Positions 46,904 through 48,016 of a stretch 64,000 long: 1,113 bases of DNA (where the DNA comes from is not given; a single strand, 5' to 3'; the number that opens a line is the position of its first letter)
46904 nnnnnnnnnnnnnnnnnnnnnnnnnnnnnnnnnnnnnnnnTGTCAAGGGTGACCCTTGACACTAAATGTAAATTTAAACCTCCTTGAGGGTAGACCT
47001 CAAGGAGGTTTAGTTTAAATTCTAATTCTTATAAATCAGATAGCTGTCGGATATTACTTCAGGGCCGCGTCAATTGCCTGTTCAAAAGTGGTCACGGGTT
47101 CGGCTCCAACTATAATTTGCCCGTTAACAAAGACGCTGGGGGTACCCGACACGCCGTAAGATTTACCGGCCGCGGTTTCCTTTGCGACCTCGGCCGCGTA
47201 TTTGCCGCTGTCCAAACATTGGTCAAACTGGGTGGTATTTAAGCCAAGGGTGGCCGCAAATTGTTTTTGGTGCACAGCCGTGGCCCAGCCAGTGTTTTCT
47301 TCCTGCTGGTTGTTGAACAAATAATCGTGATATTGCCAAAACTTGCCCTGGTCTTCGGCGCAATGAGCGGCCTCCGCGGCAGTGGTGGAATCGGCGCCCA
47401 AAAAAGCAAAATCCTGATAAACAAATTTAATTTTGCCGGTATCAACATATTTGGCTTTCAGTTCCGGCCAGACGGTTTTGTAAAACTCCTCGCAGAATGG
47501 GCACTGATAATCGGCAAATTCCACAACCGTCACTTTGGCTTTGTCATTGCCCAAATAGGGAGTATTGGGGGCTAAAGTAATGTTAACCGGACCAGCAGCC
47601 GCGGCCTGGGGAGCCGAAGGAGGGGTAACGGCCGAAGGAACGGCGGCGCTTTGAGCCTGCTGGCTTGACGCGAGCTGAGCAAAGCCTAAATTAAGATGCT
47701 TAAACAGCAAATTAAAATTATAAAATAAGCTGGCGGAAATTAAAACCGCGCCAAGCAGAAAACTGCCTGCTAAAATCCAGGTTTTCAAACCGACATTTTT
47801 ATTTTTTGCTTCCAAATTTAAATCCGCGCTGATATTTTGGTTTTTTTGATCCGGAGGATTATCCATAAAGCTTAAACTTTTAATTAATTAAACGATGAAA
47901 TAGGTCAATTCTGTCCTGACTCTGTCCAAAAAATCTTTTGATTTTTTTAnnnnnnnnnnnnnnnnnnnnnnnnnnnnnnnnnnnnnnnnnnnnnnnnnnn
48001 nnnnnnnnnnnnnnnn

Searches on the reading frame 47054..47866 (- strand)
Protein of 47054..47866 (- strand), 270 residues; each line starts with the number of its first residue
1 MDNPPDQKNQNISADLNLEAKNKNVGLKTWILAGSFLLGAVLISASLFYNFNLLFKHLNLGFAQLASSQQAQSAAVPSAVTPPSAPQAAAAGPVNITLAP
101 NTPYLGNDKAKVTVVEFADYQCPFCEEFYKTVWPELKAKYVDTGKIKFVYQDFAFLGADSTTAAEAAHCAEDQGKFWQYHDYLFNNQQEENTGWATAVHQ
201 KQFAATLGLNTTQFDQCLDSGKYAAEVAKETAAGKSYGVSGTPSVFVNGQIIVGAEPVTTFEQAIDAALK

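Call 30: search_protein_families(library=pfam, proteins=[window:47054-47866:-], max_evalue=0.01)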
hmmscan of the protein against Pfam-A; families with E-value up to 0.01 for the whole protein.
window:47054-47866:- (270 aa): 4 families
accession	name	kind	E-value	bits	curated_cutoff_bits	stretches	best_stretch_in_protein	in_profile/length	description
PF13462.12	Thioredoxin_4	-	2.9e-41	141.9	23.2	1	100-267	3-165/165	Thioredoxin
PF01323.26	DSBA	-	3.7e-23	82.7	25.6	1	113-265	1-190/191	DSBA-like thioredoxin domain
PF13098.12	Thioredoxin_2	-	5.4e-09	36.8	27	1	109-264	4-103/104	Thioredoxin-like domain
PF13192.12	Thioredoxin_3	-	0.0026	18.2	24.8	0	227-253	33-61/76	Thioredoxin domain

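Call 47: find_encoding_contigs(protein=window:47054-47866:-, flank=10000, max_places=10)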
Protein window:47054-47866:- (270 aa): 1 contig read that carries it; 1 place shown.
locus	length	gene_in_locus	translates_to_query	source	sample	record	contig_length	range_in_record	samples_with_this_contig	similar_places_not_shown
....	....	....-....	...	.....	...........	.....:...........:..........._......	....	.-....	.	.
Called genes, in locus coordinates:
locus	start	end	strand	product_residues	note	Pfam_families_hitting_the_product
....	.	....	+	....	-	?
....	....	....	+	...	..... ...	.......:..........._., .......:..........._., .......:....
